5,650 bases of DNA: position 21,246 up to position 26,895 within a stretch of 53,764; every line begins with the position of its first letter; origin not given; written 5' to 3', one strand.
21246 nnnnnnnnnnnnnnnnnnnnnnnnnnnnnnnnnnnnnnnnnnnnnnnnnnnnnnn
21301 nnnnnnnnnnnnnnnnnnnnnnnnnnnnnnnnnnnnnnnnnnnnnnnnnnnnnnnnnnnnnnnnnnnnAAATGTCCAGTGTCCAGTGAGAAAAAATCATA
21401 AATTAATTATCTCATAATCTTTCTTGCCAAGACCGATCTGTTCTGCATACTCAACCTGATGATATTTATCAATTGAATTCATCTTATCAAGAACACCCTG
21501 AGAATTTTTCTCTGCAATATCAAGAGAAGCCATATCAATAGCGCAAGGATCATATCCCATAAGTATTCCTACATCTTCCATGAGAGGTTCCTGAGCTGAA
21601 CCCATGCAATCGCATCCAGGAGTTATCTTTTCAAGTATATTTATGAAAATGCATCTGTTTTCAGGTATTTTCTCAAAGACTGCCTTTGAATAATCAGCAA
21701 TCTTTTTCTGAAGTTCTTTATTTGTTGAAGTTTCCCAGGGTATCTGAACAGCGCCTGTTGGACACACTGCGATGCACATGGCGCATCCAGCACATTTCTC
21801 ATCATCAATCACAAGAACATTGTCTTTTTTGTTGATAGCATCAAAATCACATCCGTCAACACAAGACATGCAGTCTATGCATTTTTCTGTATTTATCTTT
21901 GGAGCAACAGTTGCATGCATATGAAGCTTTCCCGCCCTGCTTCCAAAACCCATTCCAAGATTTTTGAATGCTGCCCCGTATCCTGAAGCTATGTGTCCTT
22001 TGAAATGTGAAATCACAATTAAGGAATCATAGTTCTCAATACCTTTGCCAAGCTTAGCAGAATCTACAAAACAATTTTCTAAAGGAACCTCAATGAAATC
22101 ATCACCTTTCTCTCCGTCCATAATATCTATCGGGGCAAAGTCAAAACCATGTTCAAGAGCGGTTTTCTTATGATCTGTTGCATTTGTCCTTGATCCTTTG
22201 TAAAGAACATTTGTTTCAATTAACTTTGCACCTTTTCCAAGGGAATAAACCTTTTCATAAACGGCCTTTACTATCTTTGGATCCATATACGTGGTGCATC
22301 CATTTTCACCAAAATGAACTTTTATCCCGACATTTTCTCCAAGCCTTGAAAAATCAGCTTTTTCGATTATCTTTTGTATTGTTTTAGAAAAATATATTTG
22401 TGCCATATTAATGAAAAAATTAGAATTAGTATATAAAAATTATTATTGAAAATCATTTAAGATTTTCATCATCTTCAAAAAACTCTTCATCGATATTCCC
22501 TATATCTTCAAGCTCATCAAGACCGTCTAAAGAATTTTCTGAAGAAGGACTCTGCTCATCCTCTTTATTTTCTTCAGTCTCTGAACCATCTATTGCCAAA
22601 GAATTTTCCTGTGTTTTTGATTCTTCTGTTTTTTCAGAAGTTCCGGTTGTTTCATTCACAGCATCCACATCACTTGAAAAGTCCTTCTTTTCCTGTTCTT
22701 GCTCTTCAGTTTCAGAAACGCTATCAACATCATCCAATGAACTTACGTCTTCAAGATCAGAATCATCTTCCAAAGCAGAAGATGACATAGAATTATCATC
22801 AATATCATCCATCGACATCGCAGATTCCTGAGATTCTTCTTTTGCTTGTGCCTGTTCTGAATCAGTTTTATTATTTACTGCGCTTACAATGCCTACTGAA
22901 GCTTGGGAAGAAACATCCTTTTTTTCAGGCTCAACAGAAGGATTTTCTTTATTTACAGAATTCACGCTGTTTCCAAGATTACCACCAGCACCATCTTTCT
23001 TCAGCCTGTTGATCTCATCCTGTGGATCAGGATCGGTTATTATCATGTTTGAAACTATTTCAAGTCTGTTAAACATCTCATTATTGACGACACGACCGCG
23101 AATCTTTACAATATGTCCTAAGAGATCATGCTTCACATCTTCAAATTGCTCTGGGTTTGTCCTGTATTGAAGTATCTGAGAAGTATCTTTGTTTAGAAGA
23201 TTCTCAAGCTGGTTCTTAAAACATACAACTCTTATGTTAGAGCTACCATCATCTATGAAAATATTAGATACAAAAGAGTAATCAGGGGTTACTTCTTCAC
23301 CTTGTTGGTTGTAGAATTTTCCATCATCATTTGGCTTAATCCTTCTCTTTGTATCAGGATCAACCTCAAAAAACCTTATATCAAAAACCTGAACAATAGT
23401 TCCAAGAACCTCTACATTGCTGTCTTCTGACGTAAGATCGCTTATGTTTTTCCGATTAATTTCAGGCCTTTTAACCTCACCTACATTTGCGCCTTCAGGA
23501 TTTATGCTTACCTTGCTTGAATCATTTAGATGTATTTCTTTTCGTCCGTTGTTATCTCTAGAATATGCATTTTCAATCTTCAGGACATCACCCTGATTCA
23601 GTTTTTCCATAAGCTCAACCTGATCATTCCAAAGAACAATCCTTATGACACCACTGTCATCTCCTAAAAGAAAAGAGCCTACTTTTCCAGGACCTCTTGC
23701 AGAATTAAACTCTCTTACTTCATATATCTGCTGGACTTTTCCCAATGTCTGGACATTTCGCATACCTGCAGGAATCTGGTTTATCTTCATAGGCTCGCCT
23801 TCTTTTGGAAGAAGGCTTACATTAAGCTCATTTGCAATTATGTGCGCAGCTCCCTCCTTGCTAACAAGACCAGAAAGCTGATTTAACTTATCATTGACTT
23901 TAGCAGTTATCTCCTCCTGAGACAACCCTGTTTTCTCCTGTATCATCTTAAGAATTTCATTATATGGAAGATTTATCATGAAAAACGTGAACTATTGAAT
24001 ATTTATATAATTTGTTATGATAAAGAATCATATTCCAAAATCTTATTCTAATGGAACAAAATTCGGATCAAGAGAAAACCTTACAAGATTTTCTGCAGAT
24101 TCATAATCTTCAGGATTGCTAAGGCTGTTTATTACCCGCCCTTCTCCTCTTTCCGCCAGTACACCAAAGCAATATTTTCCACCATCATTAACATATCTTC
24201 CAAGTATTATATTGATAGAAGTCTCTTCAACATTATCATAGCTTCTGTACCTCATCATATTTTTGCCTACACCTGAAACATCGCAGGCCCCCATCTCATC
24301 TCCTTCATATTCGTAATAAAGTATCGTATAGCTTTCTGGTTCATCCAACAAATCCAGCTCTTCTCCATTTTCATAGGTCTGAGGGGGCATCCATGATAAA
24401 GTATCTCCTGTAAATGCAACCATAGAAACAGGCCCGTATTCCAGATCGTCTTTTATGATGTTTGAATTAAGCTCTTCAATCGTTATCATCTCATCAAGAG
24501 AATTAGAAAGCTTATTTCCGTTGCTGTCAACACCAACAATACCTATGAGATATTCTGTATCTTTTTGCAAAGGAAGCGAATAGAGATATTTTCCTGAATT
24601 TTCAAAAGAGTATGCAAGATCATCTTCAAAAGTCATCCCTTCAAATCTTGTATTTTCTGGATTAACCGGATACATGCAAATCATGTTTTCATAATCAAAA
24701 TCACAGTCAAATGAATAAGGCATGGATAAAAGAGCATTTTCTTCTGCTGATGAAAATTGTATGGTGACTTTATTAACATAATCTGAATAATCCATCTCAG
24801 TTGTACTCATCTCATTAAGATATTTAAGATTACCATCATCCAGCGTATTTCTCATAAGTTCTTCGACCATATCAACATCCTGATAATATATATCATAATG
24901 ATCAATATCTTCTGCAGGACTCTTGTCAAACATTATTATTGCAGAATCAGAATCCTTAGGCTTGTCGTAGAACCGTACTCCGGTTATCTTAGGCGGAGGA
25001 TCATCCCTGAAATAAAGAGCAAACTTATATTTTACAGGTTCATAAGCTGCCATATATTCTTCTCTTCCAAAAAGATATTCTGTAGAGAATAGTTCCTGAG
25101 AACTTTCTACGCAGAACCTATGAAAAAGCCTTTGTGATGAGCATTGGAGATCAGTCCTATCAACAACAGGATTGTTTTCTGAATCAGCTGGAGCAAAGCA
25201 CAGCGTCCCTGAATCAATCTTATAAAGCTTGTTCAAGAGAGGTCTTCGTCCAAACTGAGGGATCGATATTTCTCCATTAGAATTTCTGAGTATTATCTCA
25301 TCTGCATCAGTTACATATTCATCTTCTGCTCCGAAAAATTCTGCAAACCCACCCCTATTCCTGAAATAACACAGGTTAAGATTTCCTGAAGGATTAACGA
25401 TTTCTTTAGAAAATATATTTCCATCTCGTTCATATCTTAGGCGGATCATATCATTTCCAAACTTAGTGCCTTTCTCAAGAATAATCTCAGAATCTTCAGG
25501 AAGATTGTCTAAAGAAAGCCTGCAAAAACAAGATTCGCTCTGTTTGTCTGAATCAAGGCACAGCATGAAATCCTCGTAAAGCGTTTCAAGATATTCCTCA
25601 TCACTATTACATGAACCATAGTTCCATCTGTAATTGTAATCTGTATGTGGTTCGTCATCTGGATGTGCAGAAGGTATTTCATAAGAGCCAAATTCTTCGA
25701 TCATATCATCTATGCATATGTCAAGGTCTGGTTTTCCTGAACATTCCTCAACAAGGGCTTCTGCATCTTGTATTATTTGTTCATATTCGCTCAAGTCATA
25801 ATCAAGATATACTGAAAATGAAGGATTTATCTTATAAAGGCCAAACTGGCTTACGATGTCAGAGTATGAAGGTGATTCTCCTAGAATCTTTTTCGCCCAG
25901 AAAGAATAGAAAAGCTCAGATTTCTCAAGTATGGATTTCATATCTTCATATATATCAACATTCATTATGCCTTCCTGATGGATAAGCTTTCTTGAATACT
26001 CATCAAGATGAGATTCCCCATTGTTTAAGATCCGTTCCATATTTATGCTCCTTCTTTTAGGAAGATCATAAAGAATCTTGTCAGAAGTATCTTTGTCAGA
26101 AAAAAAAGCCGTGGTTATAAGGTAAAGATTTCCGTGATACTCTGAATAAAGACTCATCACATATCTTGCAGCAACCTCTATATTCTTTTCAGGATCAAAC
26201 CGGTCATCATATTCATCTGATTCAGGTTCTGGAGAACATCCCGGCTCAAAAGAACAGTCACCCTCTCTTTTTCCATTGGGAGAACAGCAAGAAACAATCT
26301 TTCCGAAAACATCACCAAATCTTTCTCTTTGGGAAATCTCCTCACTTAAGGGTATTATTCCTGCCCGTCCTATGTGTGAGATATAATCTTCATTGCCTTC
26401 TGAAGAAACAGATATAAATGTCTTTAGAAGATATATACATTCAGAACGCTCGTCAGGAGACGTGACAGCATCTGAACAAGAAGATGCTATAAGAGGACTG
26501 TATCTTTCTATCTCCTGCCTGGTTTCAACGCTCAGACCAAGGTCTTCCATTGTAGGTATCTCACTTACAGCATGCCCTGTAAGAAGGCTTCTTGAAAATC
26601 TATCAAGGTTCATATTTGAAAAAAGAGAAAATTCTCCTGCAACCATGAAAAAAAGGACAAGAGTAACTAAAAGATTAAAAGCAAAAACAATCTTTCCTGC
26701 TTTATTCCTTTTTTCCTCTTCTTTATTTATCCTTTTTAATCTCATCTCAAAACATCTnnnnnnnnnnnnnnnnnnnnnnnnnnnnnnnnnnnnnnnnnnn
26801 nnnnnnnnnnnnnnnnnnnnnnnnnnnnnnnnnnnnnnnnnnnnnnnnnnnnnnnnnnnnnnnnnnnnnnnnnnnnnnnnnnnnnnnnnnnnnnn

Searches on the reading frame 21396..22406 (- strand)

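Call 21: search_protein_families(library=pfam, proteins=[window:21396-22406:-], max_evalue=0.01)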
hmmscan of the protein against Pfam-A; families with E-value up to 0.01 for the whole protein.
window:21396-22406:- (336 aa): 13 families
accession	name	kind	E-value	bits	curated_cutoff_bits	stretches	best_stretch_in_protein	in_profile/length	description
PF04015.17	DUF362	-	1.1e-39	137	24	1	26-296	1-200/200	Domain of unknown function (DUF362)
PF00037.32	Fer4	-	9.9e-11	41.4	21.1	2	199-220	2-23/24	4Fe-4S binding domain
PF12837.12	Fer4_6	-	2.9e-10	40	25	2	199-219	3-23/24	4Fe-4S binding domain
PF14697.11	Fer4_21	-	3.5e-10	40.3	35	1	170-221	2-58/59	4Fe-4S dicluster domain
PF12838.12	Fer4_7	-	8.4e-09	36.2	27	1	175-219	1-52/52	4Fe-4S dicluster domain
PF13237.11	Fer4_10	-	2.2e-08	34.3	25.5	2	169-216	2-53/53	4Fe-4S dicluster domain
PF13187.11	Fer4_9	-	6.2e-08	33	27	2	175-219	1-51/52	4Fe-4S dicluster domain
PF12797.12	Fer4_2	-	1.1e-07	31.8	24.5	2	199-217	4-22/22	4Fe-4S binding domain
PF13484.11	Fer4_16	-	6.8e-07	30.4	30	1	204-243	1-41/66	4Fe-4S double cluster binding domain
PF12800.12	Fer4_4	-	1.7e-05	25.2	24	0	203-218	2-17/17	4Fe-4S binding domain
PF25160.1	LdpA_Fe-S-bd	-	0.00016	21.8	27.6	1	178-221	4-44/49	LdpA Fe-S cluster-binding domain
PF13183.11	Fer4_8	-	0.0007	20.5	27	0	203-234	3-35/68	4Fe-4S dicluster domain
PF13534.11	Fer4_17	-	0.00073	20.5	22.2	0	204-223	1-19/61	4Fe-4S dicluster domain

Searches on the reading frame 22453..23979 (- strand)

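Call 21: search_protein_families(library=pfam, proteins=[window:22453-23979:-], max_evalue=0.01)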
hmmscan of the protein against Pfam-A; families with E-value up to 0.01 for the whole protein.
window:22453-23979:- (508 aa): 5 families
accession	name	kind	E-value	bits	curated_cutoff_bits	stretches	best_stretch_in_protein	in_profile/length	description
PF01336.31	tRNA_anti-codon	-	6.3e-14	52.1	27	1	85-153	10-71/75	OB-fold nucleic acid binding domain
PF17244.8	CDC24_OB3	-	9.9e-05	22.7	25.4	0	70-147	3-81/216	Cell division control protein 24, OB domain 3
PF09999.14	DUF2240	-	0.00047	20.3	22.3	1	6-54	87-135/144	Uncharacterized protein conserved in archaea (DUF2240)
PF08646.16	Rep_fac-A_C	-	0.0021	18.3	28.5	1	218-302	34-121/146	Replication factor-A C terminal domain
PF21473.3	Ssb-like_OB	-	0.0023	18.5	24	0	94-138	35-76/97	Single-stranded DNA binding protein Ssb-like, OB fold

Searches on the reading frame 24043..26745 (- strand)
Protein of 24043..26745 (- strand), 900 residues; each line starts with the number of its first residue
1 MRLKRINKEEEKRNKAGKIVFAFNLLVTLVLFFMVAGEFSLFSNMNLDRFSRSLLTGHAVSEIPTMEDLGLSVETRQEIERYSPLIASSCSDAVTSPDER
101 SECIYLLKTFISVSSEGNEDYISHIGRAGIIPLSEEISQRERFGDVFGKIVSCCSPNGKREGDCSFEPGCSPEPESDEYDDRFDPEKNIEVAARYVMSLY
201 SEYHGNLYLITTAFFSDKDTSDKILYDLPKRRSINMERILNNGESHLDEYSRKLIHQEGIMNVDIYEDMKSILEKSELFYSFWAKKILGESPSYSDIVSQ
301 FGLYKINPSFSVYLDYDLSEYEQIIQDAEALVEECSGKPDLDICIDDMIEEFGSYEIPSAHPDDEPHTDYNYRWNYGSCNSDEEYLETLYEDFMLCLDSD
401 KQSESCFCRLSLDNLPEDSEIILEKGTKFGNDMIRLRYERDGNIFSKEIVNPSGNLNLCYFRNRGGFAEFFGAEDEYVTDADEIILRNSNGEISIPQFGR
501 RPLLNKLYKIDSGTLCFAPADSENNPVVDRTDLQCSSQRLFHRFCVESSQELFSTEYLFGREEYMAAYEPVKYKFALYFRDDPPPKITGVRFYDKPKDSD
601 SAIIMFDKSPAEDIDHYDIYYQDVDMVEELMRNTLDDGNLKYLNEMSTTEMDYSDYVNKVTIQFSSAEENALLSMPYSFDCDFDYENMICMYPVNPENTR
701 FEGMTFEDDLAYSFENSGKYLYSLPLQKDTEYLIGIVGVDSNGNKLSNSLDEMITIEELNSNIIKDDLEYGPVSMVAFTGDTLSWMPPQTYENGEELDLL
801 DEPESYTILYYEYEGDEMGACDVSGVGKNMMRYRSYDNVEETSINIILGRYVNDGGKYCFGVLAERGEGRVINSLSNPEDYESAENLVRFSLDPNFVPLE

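Call 21: search_protein_families(library=pfam, proteins=[window:24043-26745:-], max_evalue=0.01)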
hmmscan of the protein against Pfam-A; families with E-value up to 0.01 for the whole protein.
window:24043-26745:- (900 aa): 1 family
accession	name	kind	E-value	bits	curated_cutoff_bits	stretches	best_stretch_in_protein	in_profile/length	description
PF01464.25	SLT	-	4.2e-05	23.5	21.3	1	177-213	57-93/117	Transglycosylase SLT domain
